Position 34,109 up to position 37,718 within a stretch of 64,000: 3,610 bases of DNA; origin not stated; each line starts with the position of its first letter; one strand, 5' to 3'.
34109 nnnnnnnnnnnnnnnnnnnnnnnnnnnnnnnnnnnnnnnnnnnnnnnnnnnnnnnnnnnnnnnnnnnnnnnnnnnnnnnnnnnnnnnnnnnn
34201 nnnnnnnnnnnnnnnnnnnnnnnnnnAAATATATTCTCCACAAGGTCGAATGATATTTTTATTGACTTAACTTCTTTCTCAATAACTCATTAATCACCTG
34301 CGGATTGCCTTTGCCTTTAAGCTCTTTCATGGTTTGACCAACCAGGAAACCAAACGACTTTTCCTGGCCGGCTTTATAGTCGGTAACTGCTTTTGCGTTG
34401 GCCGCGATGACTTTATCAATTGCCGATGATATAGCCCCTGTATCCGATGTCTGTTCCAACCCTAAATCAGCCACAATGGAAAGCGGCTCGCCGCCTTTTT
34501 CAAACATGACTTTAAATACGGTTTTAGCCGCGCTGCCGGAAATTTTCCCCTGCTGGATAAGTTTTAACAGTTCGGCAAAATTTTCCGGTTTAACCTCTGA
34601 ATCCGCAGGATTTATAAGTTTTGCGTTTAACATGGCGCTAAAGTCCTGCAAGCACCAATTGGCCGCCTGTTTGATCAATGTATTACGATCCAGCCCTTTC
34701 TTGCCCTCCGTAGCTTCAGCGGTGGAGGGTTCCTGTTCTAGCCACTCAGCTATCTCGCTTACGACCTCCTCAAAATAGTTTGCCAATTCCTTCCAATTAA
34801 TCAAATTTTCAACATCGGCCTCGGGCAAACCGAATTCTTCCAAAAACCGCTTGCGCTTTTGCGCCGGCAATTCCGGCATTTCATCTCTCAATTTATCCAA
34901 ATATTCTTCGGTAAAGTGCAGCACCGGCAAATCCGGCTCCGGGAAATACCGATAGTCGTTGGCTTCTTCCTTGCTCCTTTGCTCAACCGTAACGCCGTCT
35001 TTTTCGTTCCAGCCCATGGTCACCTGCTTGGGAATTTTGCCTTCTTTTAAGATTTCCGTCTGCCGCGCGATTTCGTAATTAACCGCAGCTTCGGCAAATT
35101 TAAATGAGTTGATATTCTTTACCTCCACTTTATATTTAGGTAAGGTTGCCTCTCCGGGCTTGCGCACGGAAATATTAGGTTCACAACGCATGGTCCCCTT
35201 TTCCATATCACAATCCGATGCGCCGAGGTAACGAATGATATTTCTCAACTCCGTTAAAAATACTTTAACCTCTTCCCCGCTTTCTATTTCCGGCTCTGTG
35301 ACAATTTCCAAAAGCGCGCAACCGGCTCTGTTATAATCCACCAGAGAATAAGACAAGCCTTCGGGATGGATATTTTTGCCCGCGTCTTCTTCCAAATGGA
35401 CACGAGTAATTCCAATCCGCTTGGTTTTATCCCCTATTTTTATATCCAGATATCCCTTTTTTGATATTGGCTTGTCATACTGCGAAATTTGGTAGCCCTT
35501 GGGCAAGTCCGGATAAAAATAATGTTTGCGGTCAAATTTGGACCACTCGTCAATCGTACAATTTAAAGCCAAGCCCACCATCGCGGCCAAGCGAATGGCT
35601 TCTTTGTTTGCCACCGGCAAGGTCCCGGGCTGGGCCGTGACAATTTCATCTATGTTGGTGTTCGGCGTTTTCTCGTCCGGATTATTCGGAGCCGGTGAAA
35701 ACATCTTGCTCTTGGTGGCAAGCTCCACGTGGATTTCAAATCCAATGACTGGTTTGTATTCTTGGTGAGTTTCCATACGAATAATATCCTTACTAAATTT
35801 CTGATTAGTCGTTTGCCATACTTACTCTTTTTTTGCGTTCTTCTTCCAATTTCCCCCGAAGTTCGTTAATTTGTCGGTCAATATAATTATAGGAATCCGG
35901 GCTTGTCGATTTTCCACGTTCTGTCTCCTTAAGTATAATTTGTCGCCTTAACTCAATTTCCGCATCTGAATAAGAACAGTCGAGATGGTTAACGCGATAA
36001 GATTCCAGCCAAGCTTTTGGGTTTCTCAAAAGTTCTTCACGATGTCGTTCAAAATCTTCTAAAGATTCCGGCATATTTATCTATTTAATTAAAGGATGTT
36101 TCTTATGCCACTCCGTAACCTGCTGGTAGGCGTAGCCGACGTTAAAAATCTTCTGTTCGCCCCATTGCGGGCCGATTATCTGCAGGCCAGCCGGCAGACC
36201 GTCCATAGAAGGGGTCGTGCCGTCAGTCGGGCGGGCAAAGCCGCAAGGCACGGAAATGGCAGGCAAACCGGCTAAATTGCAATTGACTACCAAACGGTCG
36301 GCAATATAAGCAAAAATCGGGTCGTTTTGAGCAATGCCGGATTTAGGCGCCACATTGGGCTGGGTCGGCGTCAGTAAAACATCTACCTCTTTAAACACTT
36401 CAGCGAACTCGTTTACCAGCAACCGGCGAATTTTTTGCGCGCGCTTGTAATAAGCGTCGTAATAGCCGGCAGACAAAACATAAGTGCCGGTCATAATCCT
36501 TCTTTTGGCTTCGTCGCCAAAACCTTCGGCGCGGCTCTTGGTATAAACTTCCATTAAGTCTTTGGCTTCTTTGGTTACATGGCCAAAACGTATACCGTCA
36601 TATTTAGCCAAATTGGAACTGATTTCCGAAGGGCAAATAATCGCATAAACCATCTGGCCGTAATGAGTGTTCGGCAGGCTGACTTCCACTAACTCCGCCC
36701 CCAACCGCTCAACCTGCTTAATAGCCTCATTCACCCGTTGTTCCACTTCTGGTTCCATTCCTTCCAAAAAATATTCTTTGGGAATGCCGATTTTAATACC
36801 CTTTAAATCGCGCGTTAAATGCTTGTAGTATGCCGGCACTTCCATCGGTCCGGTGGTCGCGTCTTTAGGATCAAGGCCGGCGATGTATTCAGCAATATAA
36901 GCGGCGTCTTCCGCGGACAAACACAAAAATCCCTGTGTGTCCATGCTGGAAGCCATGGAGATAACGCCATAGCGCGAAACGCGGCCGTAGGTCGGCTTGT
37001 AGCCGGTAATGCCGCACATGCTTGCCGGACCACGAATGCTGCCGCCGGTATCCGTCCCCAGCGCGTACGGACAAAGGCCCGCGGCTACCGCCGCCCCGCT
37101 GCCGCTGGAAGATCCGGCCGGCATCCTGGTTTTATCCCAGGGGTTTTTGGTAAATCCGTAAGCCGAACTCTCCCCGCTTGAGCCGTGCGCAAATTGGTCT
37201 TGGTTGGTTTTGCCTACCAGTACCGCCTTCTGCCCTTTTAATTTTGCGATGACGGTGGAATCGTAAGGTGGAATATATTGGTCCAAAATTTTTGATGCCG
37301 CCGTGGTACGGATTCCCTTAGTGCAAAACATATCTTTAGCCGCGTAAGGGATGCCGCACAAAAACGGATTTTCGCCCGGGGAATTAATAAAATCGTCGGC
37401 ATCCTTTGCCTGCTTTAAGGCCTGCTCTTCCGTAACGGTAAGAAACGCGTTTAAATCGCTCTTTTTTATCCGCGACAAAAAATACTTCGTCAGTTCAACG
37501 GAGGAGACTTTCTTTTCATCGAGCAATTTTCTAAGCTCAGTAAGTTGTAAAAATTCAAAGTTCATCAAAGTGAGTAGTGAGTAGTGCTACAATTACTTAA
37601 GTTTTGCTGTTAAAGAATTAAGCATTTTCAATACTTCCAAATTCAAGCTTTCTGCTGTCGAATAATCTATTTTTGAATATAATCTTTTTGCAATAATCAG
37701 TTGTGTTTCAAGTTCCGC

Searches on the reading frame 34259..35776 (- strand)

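Call 66: search_protein_families(library=pfam, proteins=[window:34259-35776:-], max_evalue=0.001)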
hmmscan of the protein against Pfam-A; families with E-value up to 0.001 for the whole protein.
window:34259-35776:- (505 aa): 2 families
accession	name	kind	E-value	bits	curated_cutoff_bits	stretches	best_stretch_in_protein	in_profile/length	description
PF02934.20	GatB_N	-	7.4e-113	376.8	23.4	1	10-293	2-276/277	GatB/GatE catalytic domain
PF02637.23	GatB_Yqey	-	5.3e-46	156.6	27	1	368-503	13-148/148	GatB domain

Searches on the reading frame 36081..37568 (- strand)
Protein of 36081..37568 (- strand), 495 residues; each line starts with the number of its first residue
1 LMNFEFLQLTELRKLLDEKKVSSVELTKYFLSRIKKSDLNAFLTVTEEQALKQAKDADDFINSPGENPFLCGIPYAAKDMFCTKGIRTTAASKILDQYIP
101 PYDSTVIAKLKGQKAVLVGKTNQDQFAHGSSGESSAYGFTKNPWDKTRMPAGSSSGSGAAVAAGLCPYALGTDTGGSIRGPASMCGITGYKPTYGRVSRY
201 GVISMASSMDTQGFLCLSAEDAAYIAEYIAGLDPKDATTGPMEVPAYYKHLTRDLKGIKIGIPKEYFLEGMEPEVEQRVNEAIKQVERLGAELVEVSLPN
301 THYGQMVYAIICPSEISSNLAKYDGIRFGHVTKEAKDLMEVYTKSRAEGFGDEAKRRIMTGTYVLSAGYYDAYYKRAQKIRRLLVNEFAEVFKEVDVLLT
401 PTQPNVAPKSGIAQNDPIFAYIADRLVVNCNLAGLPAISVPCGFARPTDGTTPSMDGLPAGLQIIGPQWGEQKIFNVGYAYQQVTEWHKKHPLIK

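Call 5: search_protein_families(library=pfam, proteins=[window:36081-37568:-], max_evalue=0.01)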
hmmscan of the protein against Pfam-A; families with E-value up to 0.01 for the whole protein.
window:36081-37568:- (495 aa): 1 family
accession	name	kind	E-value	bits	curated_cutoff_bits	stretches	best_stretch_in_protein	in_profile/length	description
PF01425.27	Amidase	-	7.1e-143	477.3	27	1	25-474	1-444/445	Amidase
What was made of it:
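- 36081..37565 (-): gatA, the downstream gene. Amidase PF01425 E=7e-143 (call 5).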

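Call 43: find_related_loci(query=window:36081-37565:-, collection=metagenome_contigs, flank=2500)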
Query window:36081-37565:- (494 aa) in metagenome_contigs; peptide patterns used: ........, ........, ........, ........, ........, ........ (x = any residue, [..] = any of these).
137 stretches matched a pattern; 54 encode a relative of the query (tblastn E <= 1e-3); 54 distinct loci.
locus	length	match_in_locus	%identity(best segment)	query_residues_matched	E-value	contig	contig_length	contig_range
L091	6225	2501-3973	89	1-491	0e+0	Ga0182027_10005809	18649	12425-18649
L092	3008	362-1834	89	1-491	0e+0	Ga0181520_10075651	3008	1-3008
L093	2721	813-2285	85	1-491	0e+0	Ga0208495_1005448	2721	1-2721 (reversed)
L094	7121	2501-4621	84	1-493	0e+0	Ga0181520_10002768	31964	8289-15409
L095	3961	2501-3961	85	1-486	0e+0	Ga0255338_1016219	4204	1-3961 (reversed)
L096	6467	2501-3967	81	1-493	0e+0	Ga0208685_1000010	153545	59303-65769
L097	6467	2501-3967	81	1-493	0e+0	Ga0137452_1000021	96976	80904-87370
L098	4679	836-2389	71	1-493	0e+0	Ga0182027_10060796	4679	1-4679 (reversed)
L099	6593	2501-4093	71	1-491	0e+0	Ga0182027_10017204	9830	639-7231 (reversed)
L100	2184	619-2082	74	3-493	0e+0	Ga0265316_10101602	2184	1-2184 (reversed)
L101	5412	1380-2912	70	1-491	0e+0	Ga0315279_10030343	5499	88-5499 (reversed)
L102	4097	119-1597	70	1-492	0e+0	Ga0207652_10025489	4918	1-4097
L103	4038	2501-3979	70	1-492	0e+0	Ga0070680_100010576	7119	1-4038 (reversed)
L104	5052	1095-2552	70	1-494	0e+0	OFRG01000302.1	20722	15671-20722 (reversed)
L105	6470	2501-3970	71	1-491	0e+0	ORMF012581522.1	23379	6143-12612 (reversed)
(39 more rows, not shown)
